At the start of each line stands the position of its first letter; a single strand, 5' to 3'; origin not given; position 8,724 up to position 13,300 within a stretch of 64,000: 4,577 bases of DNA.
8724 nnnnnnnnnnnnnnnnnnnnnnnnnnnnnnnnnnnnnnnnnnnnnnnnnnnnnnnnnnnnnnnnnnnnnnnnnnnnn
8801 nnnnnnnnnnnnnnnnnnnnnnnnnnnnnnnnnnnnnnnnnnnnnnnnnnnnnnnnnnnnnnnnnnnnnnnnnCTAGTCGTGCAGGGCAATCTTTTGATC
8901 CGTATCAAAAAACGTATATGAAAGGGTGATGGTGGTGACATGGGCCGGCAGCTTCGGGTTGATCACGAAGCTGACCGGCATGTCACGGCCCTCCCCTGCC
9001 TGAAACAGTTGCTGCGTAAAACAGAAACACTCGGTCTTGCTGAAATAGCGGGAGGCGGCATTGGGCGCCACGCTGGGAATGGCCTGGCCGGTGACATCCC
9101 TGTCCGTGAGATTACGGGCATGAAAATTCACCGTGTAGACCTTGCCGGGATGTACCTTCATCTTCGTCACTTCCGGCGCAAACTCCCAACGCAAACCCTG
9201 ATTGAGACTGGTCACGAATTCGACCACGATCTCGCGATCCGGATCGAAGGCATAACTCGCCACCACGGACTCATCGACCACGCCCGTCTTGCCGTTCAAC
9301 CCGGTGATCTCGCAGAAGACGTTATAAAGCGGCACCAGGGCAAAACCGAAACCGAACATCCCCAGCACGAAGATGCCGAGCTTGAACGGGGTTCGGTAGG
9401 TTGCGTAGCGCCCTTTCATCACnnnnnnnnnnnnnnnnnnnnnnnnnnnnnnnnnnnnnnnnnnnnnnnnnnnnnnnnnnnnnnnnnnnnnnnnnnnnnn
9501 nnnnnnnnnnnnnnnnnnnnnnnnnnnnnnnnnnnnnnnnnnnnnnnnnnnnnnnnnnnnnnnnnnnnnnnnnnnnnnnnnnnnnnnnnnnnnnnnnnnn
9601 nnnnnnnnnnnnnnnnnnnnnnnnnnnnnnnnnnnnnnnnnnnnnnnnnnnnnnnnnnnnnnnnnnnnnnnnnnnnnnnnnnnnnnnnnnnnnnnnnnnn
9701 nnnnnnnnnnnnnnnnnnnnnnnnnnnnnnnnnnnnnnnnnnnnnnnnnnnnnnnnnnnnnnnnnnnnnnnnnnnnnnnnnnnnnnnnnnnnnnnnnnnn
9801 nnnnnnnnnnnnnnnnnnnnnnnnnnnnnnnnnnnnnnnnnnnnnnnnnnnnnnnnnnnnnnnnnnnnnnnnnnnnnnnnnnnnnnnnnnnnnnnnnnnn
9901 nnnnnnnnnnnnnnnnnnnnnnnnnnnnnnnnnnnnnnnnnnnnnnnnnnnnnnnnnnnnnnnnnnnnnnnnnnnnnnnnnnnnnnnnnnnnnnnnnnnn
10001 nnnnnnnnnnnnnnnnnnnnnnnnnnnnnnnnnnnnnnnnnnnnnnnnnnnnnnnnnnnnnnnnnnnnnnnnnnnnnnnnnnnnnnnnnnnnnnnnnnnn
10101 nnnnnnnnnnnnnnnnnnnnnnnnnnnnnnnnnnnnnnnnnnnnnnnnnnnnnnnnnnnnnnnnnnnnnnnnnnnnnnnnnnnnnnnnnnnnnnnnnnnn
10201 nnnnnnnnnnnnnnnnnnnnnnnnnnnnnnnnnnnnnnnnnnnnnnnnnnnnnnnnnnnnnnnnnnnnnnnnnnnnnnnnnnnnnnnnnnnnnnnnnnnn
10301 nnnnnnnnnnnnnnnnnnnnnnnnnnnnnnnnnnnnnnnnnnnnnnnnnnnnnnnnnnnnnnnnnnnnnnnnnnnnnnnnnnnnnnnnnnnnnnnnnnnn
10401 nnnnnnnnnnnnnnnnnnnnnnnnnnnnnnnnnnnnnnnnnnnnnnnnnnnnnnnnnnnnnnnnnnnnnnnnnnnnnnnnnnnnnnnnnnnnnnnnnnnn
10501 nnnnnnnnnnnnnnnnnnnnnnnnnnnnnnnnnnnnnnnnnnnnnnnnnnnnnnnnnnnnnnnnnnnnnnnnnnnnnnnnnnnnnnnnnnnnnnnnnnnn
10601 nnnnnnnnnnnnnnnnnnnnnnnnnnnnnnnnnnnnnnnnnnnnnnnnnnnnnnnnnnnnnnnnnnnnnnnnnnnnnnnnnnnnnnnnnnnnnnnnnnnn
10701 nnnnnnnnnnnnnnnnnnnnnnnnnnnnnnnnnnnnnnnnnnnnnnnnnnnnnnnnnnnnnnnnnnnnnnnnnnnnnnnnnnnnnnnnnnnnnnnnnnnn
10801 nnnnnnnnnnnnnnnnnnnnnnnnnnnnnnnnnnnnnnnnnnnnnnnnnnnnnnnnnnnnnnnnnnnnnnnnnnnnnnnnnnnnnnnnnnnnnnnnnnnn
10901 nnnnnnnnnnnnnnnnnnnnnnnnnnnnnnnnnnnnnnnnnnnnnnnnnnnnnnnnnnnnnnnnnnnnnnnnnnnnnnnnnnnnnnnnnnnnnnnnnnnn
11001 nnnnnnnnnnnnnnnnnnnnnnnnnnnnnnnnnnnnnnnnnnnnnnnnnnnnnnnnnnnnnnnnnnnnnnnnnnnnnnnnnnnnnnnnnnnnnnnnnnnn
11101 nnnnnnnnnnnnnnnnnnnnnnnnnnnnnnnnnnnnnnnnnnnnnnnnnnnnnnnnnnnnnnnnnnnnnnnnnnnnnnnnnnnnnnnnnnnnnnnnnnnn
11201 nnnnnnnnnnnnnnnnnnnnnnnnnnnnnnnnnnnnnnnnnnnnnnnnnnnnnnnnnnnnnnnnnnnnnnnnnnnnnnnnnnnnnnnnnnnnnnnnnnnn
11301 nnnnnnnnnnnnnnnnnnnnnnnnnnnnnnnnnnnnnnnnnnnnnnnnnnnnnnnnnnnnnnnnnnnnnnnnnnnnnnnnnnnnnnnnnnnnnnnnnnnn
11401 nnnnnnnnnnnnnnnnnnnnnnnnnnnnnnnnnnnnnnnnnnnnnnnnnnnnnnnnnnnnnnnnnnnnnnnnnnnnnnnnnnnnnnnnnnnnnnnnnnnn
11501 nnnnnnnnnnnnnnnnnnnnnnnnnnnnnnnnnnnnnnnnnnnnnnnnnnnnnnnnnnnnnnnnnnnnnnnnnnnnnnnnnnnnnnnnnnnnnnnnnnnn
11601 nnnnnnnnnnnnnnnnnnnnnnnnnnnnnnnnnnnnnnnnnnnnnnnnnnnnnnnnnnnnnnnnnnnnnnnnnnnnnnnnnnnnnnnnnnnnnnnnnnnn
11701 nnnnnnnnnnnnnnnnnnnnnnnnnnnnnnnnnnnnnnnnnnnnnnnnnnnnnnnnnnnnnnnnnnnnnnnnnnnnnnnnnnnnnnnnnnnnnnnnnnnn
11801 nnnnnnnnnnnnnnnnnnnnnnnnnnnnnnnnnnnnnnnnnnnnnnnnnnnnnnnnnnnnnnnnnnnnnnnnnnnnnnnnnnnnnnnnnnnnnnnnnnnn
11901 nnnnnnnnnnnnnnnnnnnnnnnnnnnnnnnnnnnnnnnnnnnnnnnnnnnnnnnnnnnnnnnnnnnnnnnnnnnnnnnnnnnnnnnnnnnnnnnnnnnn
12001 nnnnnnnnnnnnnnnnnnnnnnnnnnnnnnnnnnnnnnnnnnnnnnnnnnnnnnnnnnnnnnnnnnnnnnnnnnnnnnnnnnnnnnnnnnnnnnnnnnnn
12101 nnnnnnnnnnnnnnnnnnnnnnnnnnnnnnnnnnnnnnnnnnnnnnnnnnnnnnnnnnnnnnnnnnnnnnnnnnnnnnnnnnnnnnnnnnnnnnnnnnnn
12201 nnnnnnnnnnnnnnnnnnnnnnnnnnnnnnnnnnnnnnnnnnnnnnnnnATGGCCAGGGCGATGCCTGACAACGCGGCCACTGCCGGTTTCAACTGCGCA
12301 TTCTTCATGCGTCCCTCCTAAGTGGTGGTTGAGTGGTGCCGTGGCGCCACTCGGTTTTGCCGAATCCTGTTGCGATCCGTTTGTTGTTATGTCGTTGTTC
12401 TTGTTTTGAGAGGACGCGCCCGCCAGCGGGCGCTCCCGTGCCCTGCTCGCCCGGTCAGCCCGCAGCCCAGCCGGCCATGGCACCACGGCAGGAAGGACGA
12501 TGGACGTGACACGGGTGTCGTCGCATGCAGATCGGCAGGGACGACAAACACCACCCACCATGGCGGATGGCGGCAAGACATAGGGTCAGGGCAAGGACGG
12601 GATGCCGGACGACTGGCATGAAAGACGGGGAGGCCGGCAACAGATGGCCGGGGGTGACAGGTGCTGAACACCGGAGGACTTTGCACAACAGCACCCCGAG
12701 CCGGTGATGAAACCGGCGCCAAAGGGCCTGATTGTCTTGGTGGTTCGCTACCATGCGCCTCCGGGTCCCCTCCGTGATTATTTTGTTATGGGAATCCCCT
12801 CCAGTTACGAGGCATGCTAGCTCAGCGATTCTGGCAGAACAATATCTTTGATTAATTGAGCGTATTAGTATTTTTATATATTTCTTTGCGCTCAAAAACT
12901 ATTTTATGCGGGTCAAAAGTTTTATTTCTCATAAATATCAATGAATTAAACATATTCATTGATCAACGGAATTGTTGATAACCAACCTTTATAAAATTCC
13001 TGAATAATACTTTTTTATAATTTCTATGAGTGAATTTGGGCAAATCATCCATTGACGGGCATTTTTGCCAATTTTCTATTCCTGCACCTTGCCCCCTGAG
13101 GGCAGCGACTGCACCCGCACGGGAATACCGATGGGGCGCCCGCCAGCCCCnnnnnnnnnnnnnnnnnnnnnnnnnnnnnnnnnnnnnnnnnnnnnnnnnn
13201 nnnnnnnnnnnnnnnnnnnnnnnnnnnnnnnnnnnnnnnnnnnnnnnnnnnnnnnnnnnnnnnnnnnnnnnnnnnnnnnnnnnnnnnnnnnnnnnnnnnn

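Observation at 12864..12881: Exact AT-only 15-mer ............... shared by the coxB-upstream island and the mrcA/pilM divergent promoter (second copy 23148-23162)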

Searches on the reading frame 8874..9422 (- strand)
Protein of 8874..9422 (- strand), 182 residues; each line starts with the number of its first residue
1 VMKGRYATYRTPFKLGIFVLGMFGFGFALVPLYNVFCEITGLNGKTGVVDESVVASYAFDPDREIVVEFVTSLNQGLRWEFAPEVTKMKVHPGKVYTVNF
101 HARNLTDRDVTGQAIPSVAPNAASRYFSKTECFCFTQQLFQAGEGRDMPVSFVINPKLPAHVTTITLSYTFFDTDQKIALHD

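Call 9: search_protein_families(library=pfam, proteins=[window:8874-9422:-])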
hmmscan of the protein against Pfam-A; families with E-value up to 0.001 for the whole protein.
window:8874-9422:- (182 aa): 1 family
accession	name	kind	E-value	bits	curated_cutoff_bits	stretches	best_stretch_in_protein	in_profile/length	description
PF04442.19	CtaG_Cox11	-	3e-52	177.1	25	1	29-173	1-148/148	Cytochrome c oxidase assembly protein CtaG/Cox11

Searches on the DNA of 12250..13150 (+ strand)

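Call 53: search_rna_families(source=window, start=12250, end=13150, threshold=evalue, max_evalue=1)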
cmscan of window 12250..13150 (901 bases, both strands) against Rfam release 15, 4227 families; matches with E-value up to 1: 0.
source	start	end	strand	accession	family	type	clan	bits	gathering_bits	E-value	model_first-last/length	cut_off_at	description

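Call 65: search_dna_similar(query=window:12780-13085:+, collection=plasmids, mode=distant, max_evalue=0.01, max_rows=8)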
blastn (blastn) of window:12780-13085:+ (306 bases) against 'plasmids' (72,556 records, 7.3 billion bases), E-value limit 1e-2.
No match.

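Call 66: search_dna_similar(query=window:12780-13085:+, collection=phages, mode=distant, max_evalue=0.01, max_rows=8)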
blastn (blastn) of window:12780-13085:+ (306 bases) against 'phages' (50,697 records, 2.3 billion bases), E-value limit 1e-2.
Records with a match: 2; places in all: 2; records where one place covers at least 80% of the query: 0.
Best place of each record, by identity: 80-90% 2.
By first word of the organism name: Acinetobacter 2.
By host as written in the record: - 2.
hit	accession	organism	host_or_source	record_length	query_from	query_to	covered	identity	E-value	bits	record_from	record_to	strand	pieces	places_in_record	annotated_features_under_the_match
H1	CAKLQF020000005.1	Acinetobacter phage MD-2021a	not known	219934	145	197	17%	81.5%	7e-3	47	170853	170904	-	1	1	Fucose 4-O-acetylase and related acetyltransferases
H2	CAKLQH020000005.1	Acinetobacter phage MD-2021a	not known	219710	145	197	17%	81.5%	7e-3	47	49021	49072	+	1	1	Fucose 4-O-acetylase and related acetyltransferases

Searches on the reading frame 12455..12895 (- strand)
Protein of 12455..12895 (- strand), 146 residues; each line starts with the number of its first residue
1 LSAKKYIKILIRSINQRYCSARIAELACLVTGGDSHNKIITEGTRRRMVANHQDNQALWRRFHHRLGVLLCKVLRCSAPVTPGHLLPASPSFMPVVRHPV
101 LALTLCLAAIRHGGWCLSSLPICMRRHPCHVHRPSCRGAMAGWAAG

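Call 6: search_protein_families(library=pfam, proteins=[window:12455-12895:-])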
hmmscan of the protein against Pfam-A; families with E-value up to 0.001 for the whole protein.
window:12455-12895:- (146 aa): 0 families
